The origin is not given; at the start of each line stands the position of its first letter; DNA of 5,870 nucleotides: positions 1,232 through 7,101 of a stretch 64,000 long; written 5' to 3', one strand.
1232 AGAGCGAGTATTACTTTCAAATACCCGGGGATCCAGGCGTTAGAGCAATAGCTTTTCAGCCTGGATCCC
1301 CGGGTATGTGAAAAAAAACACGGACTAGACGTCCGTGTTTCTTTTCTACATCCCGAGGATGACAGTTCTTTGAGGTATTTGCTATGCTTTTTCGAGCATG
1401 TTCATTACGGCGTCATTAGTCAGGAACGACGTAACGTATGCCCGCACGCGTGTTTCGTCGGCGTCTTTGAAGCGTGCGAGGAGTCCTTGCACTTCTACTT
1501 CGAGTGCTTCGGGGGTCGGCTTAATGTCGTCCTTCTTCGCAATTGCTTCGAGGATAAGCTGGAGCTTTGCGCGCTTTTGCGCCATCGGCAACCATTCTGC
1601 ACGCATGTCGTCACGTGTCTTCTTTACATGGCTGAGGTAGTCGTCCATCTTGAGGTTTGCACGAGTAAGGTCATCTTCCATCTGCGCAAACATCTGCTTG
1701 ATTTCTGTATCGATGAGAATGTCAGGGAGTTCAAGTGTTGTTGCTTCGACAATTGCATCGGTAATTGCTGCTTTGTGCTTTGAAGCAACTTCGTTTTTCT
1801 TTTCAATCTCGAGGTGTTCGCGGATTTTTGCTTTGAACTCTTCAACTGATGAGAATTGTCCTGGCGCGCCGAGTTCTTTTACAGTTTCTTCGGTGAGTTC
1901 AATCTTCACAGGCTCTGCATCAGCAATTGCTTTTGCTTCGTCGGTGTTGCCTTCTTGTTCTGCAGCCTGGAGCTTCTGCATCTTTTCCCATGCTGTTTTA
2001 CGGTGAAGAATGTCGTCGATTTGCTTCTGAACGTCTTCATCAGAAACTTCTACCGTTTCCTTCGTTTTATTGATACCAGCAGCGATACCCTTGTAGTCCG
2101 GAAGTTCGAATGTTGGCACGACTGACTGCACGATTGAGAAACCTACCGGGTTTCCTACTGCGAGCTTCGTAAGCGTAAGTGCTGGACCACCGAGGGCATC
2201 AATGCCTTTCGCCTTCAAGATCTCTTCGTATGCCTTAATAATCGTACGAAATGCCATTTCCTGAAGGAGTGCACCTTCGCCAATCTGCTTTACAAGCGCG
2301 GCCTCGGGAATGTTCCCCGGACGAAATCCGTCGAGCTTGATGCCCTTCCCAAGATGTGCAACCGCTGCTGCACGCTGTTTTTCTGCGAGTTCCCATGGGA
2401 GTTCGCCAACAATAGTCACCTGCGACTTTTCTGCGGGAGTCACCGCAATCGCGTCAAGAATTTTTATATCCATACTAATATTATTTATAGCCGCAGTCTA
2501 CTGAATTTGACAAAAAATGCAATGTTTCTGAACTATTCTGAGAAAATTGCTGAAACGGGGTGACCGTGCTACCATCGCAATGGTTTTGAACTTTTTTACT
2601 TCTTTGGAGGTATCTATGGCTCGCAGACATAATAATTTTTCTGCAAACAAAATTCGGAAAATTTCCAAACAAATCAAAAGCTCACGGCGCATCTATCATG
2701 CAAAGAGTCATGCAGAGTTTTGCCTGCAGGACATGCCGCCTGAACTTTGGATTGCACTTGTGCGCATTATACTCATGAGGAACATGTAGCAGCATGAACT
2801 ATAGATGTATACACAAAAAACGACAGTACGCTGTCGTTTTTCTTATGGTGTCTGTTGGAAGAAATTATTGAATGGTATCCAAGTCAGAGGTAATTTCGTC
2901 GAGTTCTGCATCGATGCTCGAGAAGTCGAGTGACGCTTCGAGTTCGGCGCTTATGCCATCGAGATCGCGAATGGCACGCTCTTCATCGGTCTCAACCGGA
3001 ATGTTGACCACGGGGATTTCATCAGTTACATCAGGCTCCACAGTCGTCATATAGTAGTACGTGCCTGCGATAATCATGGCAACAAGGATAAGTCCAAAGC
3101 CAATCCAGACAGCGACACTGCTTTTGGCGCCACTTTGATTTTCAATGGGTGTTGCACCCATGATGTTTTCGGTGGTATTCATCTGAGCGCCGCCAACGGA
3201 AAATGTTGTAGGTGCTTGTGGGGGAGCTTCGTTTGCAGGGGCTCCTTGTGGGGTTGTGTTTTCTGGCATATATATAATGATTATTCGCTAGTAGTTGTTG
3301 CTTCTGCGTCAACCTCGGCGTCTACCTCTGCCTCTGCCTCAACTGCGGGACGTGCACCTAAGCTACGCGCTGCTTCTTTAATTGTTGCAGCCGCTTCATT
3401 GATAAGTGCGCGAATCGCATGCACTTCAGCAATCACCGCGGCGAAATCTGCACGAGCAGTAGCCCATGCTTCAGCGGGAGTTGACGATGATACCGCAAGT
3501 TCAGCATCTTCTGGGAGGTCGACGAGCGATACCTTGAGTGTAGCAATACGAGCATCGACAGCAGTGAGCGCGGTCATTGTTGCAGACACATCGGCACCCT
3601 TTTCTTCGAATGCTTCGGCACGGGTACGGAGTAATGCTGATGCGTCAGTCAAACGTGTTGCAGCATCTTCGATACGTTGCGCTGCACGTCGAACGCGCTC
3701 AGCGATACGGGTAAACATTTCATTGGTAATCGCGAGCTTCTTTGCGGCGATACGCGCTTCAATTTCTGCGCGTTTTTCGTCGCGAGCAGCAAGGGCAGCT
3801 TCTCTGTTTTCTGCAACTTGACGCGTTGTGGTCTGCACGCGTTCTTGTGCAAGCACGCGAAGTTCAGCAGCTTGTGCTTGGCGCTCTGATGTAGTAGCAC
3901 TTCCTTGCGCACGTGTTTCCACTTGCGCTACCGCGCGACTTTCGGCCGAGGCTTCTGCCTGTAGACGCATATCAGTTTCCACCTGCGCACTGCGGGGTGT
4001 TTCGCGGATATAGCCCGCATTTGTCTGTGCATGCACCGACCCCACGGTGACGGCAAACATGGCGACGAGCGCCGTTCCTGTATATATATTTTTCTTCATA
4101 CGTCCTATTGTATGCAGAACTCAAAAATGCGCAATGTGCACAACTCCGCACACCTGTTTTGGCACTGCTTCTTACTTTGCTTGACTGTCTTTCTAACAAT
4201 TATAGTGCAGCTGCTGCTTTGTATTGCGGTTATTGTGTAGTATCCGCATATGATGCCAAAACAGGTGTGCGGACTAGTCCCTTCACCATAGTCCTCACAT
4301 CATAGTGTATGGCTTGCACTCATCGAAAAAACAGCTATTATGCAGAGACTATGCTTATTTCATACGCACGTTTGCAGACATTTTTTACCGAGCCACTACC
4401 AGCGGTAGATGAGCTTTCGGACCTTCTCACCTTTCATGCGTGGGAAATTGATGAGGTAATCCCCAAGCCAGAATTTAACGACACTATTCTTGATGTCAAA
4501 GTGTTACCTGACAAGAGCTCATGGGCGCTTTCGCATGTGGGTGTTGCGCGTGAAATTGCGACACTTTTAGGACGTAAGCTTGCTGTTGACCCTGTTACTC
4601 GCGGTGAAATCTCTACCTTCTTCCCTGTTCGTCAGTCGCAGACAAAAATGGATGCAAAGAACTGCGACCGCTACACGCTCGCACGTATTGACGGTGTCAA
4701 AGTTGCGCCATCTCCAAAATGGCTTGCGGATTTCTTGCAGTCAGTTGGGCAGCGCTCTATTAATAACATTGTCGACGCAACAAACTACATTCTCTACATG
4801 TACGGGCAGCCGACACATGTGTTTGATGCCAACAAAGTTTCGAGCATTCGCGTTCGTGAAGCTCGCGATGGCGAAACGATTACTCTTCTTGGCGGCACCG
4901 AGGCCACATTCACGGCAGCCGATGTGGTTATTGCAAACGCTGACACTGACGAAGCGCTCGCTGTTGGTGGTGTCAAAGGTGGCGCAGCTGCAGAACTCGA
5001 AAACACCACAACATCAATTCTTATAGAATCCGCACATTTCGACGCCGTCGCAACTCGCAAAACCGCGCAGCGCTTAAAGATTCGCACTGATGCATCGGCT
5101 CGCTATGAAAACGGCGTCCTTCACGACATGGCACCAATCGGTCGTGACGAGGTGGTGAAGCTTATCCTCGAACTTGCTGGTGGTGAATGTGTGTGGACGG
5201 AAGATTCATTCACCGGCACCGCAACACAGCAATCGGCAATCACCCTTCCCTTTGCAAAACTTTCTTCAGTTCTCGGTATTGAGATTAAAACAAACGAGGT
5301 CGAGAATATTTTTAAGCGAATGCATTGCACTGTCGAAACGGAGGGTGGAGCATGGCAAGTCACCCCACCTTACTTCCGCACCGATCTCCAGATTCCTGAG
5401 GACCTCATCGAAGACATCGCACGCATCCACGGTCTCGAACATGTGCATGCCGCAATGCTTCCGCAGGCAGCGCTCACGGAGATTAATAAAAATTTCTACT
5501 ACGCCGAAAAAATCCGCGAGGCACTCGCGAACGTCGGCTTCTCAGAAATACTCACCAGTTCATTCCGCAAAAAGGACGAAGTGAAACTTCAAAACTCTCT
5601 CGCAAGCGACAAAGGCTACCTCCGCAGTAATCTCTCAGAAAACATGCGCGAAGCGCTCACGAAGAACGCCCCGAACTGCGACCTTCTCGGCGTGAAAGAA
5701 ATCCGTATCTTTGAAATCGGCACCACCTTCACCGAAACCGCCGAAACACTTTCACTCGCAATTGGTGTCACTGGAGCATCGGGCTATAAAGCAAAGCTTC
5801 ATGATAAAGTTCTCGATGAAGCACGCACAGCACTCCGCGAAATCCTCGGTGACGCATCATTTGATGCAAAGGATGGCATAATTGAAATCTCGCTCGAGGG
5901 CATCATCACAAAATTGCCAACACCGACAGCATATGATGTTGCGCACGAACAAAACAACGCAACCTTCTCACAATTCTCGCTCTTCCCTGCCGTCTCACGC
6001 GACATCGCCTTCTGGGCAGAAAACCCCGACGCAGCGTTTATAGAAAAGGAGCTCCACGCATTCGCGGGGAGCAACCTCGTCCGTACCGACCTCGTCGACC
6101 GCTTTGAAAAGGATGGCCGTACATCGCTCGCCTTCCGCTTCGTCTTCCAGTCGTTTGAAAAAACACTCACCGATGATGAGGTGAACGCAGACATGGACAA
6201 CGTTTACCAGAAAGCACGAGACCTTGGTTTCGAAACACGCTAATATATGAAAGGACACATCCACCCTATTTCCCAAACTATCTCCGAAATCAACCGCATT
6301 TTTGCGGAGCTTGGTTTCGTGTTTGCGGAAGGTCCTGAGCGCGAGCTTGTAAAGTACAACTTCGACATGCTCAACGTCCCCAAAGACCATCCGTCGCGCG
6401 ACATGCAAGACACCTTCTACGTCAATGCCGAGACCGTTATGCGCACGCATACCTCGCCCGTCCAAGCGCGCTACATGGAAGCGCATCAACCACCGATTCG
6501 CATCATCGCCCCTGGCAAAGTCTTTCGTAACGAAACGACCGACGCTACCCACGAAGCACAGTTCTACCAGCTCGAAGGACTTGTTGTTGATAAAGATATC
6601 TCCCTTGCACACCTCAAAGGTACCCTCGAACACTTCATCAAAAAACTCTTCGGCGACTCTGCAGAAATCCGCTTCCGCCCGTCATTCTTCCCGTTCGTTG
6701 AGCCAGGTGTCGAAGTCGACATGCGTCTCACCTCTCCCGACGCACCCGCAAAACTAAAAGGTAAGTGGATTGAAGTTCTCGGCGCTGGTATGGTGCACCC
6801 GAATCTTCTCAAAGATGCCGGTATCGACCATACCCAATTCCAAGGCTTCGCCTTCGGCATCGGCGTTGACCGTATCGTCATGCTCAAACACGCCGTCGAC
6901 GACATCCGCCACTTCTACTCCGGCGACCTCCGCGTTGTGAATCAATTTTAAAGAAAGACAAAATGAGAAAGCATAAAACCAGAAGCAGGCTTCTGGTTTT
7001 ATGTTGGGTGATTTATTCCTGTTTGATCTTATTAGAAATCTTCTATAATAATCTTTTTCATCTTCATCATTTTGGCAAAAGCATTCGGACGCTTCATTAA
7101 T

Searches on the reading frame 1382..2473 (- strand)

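Call 24: search_protein_families(library=pfam, proteins=[window:1382-2473:-], max_evalue=0.001)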
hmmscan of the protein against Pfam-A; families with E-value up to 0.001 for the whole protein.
window:1382-2473:- (363 aa): 3 families
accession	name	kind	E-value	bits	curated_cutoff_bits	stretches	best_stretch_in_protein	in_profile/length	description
PF05698.19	Trigger_C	-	1.2e-26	94.1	22.7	1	209-346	1-137/162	Bacterial trigger factor protein (TF) C-terminus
PF05697.18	Trigger_N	-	3.3e-24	86.2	22.2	1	11-154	5-143/144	Bacterial trigger factor protein (TF)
PF14974.11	P_C10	-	0.00083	19.8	27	1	145-233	3-89/103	Protein C10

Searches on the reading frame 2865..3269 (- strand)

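Call 24: search_protein_families(library=pfam, proteins=[window:2865-3269:-], max_evalue=0.001)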
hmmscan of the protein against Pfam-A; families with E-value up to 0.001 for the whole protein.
window:2865-3269:- (134 aa): 0 families

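Call 54: search_protein_families(library=pfam, proteins=[window:2865-3269:-], max_evalue=1)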
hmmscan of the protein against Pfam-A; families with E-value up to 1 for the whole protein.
window:2865-3269:- (134 aa): 2 families
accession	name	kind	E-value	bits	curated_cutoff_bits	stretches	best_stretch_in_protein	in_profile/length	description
PF20447.3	DUF6704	-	0.049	14.2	27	1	46-75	3-32/68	Family of unknown function (DUF6704)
PF04341.17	DUF485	-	0.078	13.4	28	1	49-76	49-76/88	Protein of unknown function, DUF485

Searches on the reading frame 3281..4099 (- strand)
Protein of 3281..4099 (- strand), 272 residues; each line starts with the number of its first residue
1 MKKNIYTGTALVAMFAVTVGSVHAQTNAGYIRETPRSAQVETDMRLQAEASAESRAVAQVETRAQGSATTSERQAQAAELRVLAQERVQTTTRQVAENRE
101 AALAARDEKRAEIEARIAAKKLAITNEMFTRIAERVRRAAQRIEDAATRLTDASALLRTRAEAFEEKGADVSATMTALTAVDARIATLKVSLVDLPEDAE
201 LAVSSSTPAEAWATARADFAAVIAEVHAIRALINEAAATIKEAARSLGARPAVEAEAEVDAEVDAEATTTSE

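Call 24: search_protein_families(library=pfam, proteins=[window:3281-4099:-], max_evalue=0.001)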
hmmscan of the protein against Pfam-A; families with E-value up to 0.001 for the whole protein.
window:3281-4099:- (272 aa): 0 families

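Call 55: search_protein_families(library=ncbifam, proteins=[window:3281-4099:-], max_evalue=0.1)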
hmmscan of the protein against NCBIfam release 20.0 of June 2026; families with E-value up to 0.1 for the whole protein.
window:3281-4099:- (272 aa): 3 families
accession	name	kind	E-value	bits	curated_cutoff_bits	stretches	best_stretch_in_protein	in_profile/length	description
TIGR02169.1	SMC_prok_A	equivalog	0.0011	16.8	729.4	1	42-252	714-925/1165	chromosome segregation protein SMC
NF033131.1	vanT-G-Cterm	exception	0.0047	15.8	460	1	90-138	318-366/368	serine racemase VanT catalytic subunit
TIGR02168.1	SMC_prok_B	equivalog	0.009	13.8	567.35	1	32-245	739-952/1181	chromosome segregation protein SMC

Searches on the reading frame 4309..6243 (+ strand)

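Call 24: search_protein_families(library=pfam, proteins=[window:4309-6243:+], max_evalue=0.001)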
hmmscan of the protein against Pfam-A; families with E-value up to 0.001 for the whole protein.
window:4309-6243:+ (644 aa): 4 families
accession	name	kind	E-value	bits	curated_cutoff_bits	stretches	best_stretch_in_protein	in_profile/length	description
PF03483.22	B3_4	-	2.4e-51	174.2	29.3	1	119-291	2-174/174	B3/4 domain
PF03484.21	B5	-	4.9e-21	75.1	28.6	1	311-375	1-66/67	tRNA synthetase B5 domain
PF03147.19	FDX-ACB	-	2.5e-15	57.1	31.1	1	557-640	1-90/94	Ferredoxin-fold anticodon binding domain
PF17759.6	tRNA_synthFbeta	-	9.6e-11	42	22.4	1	384-491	5-129/214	Phenylalanyl tRNA synthetase beta chain CLM domain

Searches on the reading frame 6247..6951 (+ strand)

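Call 24: search_protein_families(library=pfam, proteins=[window:6247-6951:+], max_evalue=0.001)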
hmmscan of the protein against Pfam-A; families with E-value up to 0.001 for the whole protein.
window:6247-6951:+ (234 aa): 2 families
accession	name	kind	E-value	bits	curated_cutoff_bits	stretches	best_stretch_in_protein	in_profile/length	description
PF01409.25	tRNA-synt_2d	-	6.3e-95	317.8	19.8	1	2-234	13-246/246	tRNA synthetases class II core domain (F)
PF00152.25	tRNA-synt_2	-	0.0002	20.9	25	0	90-145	98-155/308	tRNA synthetases class II (D, K and N)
